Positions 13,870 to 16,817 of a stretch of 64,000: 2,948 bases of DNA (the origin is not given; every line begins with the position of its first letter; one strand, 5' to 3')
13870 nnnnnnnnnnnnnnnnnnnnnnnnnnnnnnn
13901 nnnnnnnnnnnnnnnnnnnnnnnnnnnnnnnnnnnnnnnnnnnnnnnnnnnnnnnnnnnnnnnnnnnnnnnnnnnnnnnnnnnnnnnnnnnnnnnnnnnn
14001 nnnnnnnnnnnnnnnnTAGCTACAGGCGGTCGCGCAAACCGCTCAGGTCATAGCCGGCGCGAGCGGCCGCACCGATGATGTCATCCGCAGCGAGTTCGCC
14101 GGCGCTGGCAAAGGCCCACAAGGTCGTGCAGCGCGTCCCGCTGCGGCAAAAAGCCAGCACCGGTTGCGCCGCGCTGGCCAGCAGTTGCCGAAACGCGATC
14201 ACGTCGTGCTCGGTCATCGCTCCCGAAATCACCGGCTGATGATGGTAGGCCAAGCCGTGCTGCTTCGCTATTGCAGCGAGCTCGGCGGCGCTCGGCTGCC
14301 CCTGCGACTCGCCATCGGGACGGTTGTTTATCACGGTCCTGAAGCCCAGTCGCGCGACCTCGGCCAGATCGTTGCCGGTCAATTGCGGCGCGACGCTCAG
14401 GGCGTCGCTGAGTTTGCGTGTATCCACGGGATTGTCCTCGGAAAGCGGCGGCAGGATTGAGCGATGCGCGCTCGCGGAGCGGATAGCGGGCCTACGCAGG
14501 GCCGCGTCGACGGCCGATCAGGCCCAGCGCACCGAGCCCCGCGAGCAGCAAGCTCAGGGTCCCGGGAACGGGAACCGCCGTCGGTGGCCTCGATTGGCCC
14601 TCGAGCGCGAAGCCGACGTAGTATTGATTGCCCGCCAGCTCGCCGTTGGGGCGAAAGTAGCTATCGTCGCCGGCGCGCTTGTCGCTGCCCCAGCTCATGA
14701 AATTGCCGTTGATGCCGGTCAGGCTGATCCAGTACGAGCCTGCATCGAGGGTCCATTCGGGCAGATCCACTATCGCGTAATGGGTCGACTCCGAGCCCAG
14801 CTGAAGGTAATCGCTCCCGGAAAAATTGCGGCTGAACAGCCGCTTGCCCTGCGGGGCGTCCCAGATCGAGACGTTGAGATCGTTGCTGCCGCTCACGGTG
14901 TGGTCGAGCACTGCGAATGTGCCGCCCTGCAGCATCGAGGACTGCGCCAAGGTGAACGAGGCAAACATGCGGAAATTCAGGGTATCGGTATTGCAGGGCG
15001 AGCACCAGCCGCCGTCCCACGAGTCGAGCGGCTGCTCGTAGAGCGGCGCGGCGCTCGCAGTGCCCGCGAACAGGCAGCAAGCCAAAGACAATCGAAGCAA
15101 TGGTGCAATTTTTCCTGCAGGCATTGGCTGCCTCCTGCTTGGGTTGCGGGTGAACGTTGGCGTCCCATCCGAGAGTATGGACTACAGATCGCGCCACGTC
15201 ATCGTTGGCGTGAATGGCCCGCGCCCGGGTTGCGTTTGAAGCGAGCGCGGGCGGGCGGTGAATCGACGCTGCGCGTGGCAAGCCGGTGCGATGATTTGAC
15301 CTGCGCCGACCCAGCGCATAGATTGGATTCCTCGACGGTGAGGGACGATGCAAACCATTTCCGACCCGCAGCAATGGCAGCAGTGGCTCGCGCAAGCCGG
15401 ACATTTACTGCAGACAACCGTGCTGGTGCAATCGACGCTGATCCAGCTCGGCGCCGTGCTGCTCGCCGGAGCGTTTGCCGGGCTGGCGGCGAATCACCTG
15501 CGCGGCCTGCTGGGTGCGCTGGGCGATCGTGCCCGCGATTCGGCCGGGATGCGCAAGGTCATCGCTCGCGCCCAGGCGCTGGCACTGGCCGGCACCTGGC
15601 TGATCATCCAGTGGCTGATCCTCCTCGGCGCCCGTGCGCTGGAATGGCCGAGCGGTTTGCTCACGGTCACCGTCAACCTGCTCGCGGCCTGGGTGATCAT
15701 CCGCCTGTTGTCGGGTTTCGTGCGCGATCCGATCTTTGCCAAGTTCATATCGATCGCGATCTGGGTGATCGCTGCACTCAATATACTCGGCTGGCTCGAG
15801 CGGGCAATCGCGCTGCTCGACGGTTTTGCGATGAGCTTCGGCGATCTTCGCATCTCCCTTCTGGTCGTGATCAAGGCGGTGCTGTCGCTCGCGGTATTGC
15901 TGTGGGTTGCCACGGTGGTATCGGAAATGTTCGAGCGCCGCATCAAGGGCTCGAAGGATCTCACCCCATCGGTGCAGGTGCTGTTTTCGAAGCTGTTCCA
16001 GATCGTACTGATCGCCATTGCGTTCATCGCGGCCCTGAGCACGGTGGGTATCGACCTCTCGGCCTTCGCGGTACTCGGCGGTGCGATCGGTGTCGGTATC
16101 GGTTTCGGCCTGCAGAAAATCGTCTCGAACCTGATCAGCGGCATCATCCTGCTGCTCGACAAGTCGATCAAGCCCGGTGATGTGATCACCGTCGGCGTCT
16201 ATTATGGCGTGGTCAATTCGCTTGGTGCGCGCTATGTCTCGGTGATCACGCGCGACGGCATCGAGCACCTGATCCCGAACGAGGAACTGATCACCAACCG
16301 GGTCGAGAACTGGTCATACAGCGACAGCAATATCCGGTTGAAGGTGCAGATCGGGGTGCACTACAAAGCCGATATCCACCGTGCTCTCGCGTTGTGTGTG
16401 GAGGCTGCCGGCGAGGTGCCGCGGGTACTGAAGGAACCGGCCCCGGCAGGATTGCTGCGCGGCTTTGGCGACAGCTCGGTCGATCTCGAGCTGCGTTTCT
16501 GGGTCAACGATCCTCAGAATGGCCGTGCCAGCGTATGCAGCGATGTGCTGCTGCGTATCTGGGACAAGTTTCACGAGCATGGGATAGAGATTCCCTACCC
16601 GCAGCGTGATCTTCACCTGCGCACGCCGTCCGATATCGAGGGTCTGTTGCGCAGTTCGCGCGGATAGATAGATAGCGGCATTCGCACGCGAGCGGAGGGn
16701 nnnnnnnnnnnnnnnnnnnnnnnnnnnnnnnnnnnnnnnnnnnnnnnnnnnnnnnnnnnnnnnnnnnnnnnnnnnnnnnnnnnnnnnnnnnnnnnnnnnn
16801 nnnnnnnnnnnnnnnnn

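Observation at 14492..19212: VPEID-CTERM sorting system: exosortase E/CPBP protease fusion with a miniature Lys/Phe/Asp-rich cargo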

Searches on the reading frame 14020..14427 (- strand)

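Call 3: search_protein_families(library=ncbifam, proteins=[window:14020-14427:-], max_evalue=0.01)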
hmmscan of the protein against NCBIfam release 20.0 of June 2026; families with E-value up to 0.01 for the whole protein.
window:14020-14427:- (135 aa): 2 families
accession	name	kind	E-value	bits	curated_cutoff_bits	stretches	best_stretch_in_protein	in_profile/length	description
TIGR01244.1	TIGR01244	subfamily_domain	2.8e-50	169.9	85.85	1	2-135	1-135/135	TIGR01244 family sulfur transferase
NF040641.1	bifunc_ST_SDO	equivalog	1.1e-27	97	625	1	5-130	2-129/423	bifunctional sulfur transferase/dioxygenase Blh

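Call 4: search_protein_families(library=pfam, proteins=[window:14020-14427:-], max_evalue=0.01)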
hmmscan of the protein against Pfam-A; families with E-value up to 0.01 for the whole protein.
window:14020-14427:- (135 aa): 1 family
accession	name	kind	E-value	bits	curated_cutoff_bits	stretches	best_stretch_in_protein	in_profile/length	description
PF04273.18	BLH_phosphatase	-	1.9e-35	121.9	26.1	1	2-110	1-109/110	Beta-lactamase hydrolase-like protein, phosphatase-like domain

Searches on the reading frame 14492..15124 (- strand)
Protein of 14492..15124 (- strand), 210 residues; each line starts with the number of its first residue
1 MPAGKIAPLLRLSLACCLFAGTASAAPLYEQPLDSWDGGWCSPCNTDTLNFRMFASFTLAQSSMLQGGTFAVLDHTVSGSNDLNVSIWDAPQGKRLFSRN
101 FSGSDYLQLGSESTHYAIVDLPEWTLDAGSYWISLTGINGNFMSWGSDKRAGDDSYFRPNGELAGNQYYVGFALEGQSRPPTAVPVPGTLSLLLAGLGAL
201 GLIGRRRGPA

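Call 3: search_protein_families(library=ncbifam, proteins=[window:14492-15124:-], max_evalue=0.01)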
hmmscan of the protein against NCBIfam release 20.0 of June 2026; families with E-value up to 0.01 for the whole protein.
window:14492-15124:- (210 aa): 9 families
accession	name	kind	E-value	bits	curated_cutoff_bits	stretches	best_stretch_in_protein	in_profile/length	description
NF038126.1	PEP_CTERM_FxDxF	subfamily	0.00013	22.2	50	1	176-207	135-165/165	FxDxF family PEP-CTERM protein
NF038129.1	PEP_NF038129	equivalog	0.0002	21.3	65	1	165-207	152-194/194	NF038129 family PEP-CTERM protein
NF041927.1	Xrt_dep_XDP1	equivalog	0.00062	19.8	125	1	175-207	211-242/242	exosortase-dependent surface protein XDP1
NF038124.1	PEP_CTERM_TLD_A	exception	0.0013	18.4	100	1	182-207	209-234/235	PEP_CTERM-anchored TLD domain-containing protein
NF041538.1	PEP_EDSA_1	subfamily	0.0016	18.2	100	1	167-207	267-307/307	EDSAP-1 family PEP-CTERM protein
NF038119.1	PEP_CTERM_MHFG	equivalog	0.0025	18.1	100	1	175-207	227-259/260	MHFG family PEP-CTERM protein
TIGR03370.1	VPLPA-CTERM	domain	0.0035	17.3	25.35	1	184-207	1-24/25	VPLPA-CTERM sorting domain-containing protein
TIGR02595.1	PEP_CTERM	domain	0.0083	16.9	16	0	184-207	1-22/24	PEP-CTERM sorting domain-containing protein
NF033554.9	floc_PepA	equivalog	0.0098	15.7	80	1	182-207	235-258/261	flocculation-associated PEP-CTERM protein PepA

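Call 4: search_protein_families(library=pfam, proteins=[window:14492-15124:-], max_evalue=0.01)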
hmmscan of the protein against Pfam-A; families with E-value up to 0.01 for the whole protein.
window:14492-15124:- (210 aa): 1 family
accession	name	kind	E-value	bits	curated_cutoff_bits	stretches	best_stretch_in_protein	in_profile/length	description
PF07589.16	PEP-CTERM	-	3.2e-06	27.4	20.7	1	183-207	1-24/24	PEP-CTERM motif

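Call 40: find_homologous_proteins(query=window:14492-15124:-, max_evalue=0.001)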
Query window:14492-15124:- (210 aa): 4 proteins with E <= 0.001 among 2167 candidates.
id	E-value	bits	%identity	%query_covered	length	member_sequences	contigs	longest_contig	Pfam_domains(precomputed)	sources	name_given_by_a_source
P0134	2.6e-139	480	100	100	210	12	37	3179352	-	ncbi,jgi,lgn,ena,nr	ncbi:MAG: PEP-CTERM sorting domain-containing protein [Pseudomonadales bacterium]|jgi:hypothetical p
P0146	2.0e-117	408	84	100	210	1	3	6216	-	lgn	-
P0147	2.4e-117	408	83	100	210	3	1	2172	-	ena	-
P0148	1.2e-116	406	84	100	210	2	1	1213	PF07589.17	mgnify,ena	mgnify:CR=1 FL=1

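Call 46: search_protein_representatives(protein=window:14492-15124:-)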
Query: 210 residues. Proteins with E-value up to 0.001 (for the whole library): 271; up to 1e-10: 55; up to 1e-30: 10. The best 150 are listed.
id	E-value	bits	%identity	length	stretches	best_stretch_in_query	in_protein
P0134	8.3e-140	479.8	100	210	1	1-210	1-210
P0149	3.1e-44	167.4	46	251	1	15-204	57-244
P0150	3.7e-44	167.1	53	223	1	10-207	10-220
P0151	1.6e-43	165.0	46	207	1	14-206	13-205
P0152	1.1e-38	149.3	48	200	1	8-207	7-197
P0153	1.4e-38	148.9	45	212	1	12-208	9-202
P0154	2.5e-38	148.0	45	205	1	16-208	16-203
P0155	1.4e-36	142.4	43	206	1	15-200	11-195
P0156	4.4e-35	137.4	44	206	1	13-209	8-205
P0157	9.2e-35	136.4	46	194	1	17-193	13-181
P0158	1.0e-29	119.9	46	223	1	23-207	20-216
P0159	1.5e-27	112.8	55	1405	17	74-96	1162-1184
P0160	2.1e-25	105.8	44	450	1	27-155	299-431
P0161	1.3e-24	103.2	40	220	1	15-207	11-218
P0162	3.2e-24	101.9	38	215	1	16-209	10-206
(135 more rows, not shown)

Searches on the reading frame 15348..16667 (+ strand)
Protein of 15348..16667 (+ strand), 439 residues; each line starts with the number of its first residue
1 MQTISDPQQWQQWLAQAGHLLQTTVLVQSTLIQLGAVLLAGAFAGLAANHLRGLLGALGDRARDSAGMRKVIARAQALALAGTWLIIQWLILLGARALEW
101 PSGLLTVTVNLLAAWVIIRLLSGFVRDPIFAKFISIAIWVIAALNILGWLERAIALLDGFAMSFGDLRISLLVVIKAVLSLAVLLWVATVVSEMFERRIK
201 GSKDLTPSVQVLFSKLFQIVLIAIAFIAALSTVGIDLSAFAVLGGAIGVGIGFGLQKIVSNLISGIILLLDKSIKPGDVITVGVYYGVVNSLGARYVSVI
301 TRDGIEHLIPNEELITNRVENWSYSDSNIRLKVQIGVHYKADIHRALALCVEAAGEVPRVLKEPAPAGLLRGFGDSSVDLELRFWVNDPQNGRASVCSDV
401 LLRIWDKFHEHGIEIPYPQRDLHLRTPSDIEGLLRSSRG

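Call 3: search_protein_families(library=ncbifam, proteins=[window:15348-16667:+], max_evalue=0.01)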
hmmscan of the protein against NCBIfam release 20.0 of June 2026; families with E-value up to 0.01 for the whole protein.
window:15348-16667:+ (439 aa): 6 families
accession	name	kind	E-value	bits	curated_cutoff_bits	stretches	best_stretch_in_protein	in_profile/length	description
NF008438.0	PRK11281.1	equivalog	2.8e-51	174.4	991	1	216-427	881-1091/1113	mechanosensitive channel MscK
NF008180.0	PRK10929.1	equivalog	1.4e-34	119.2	809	1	169-424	831-1085/1109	miniconductance mechanosensitive channel MscM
NF047602.1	MscsSHelicob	equivalog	1.7e-32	112.9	400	1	171-424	10-258/260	small-conductance mechanosensitive channel MscS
NF007662.0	PRK10334.1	subfamily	1.9e-30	106.1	321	1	166-425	22-278/286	small-conductance mechanosensitive channel MscS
NF047601.1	MscSThanab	equivalog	1.2e-18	67.5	500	1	209-424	61-276/280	small-conductance mechanosensitive channel MscS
NF008542.0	PRK11465.1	equivalog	3e-13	48.9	596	1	156-316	451-616/741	mechanosensitive channel protein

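Call 4: search_protein_families(library=pfam, proteins=[window:15348-16667:+], max_evalue=0.01)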
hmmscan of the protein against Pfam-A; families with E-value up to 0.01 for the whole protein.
window:15348-16667:+ (439 aa): 3 families
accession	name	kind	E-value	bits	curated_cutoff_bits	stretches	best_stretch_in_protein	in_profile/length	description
PF00924.24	MS_channel_2nd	-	3.9e-18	65.7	20.2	1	258-323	2-67/68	Mechanosensitive ion channel, beta-domain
PF21082.3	MS_channel_3rd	-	8.6e-15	55.4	21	1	332-415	2-88/88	Mechanosensitive ion channel MscS, C-terminal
PF21088.3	MS_channel_1st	-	2.9e-07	30.8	23.1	1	216-256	2-42/42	Mechanosensitive ion channel, transmembrane helices 2/3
